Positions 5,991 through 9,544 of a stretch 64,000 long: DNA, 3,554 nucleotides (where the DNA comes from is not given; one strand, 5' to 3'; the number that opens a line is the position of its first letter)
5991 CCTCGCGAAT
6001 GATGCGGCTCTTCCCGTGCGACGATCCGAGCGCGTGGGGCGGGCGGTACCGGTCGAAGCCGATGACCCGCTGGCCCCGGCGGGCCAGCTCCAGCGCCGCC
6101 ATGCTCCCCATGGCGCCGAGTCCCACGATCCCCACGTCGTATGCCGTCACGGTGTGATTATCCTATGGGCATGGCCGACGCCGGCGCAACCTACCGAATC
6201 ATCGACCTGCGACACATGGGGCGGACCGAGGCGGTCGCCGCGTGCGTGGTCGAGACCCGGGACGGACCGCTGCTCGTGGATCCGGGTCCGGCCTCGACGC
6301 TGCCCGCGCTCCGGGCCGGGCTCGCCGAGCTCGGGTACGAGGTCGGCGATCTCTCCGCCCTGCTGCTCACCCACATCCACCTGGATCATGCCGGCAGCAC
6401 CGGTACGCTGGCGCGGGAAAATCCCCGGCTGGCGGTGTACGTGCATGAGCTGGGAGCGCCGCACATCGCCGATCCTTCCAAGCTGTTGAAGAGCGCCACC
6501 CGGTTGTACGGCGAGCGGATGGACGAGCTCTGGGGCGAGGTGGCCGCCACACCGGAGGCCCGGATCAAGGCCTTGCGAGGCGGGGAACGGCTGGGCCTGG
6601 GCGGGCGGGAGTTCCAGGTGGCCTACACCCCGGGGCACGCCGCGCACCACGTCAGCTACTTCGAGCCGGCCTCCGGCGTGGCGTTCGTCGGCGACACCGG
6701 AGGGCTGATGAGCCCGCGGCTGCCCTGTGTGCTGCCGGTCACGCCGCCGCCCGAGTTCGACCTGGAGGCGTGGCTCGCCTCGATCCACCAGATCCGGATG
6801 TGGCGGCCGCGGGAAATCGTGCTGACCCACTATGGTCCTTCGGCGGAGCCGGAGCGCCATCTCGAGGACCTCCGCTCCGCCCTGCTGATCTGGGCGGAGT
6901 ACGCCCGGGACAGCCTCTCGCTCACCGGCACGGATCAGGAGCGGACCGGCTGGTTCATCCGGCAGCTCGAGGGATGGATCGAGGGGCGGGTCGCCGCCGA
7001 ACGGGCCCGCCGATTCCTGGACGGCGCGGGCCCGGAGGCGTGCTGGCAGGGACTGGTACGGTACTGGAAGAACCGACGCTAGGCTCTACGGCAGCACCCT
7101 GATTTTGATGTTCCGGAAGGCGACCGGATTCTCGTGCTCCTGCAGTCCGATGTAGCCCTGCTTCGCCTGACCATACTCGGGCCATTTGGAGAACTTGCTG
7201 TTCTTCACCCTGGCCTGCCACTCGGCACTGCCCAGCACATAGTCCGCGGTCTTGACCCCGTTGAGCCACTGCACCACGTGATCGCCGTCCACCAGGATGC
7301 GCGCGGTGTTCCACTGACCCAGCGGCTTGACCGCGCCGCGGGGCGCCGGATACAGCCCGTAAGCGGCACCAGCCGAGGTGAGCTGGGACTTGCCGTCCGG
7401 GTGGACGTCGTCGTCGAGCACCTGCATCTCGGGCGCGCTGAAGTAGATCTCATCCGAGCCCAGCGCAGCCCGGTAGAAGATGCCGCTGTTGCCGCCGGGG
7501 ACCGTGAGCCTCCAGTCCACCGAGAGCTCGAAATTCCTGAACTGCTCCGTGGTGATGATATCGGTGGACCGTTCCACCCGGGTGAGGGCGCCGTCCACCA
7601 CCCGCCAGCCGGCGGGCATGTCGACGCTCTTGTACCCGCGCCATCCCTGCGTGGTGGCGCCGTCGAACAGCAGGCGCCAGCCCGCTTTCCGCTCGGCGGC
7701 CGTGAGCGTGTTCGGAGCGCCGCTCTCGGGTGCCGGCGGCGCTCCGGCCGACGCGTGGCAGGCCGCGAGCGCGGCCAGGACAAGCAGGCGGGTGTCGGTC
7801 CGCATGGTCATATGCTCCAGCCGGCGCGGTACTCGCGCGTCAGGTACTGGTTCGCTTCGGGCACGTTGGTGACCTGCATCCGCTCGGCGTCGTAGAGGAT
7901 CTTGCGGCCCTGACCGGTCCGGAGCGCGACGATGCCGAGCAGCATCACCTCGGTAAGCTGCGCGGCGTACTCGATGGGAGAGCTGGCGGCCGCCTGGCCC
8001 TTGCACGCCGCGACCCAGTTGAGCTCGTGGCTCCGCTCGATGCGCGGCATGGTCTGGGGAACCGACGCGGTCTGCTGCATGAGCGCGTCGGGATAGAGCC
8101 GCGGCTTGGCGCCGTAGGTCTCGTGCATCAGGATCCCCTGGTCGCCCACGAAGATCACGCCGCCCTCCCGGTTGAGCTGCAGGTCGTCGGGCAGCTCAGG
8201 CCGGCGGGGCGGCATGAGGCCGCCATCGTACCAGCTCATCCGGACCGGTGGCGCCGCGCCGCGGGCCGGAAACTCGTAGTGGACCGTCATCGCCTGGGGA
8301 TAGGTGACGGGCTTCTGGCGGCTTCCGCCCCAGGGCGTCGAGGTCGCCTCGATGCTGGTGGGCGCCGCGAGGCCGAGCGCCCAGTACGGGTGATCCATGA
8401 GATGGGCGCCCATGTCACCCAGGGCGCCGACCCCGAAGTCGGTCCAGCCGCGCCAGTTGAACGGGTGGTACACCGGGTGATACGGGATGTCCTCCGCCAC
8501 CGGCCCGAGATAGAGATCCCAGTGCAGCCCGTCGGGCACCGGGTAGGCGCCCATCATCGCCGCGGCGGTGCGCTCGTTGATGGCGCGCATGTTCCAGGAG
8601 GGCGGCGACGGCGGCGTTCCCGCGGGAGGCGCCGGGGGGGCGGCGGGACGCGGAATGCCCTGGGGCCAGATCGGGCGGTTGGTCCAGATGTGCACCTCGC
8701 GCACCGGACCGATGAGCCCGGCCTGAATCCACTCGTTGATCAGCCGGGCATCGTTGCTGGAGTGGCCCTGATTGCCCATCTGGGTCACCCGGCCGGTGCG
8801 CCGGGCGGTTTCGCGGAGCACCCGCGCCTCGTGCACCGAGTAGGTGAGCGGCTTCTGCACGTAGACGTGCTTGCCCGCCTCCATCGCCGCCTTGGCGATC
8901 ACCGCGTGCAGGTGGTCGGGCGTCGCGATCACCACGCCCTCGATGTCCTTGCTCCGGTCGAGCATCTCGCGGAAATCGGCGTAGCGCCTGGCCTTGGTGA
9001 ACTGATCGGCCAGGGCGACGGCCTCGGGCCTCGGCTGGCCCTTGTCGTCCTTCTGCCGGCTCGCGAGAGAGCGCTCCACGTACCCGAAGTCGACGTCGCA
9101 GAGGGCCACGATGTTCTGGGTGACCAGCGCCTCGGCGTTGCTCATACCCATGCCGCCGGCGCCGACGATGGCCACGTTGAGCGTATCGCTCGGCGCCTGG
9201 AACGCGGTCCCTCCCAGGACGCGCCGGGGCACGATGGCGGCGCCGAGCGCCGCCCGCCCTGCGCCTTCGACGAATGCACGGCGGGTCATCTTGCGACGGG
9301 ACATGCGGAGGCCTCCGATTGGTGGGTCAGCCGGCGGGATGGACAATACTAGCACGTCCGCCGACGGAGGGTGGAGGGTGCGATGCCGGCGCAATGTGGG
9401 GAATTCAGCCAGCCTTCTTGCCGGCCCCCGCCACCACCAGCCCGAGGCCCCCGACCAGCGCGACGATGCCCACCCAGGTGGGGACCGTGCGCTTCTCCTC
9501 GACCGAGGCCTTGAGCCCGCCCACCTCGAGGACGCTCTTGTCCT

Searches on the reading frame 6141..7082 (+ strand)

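Call 63: search_protein_families(library=pfam, proteins=[window:6141-7082:+], max_evalue=0.0001)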
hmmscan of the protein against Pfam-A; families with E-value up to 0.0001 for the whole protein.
window:6141-7082:+ (313 aa): 2 families
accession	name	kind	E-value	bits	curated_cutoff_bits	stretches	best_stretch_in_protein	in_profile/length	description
PF00753.33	Lactamase_B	-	1.4e-24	87.5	22.7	1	32-230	6-196/196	Metallo-beta-lactamase superfamily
PF12706.13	Lactamase_B_2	-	1.8e-06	28.1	27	1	44-145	3-90/200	Beta-lactamase superfamily domain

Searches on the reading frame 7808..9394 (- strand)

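Call 63: search_protein_families(library=pfam, proteins=[window:7808-9394:-], max_evalue=0.0001)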
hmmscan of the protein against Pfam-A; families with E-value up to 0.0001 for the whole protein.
window:7808-9394:- (528 aa): 3 families
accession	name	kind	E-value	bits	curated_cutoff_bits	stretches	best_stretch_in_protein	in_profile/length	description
PF01408.29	GFO_IDH_MocA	-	1.3e-17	65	24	1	72-207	1-119/120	Oxidoreductase family, NAD-binding Rossmann fold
PF19051.5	GFO_IDH_MocA_C2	-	2.1e-10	41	23.3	1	283-341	45-102/254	Oxidoreductase family, C-terminal alpha/beta domain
PF22725.1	GFO_IDH_MocA_C3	-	3.1e-06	27.6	27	0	308-376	30-93/124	GFO/IDH/MocA C-terminal domain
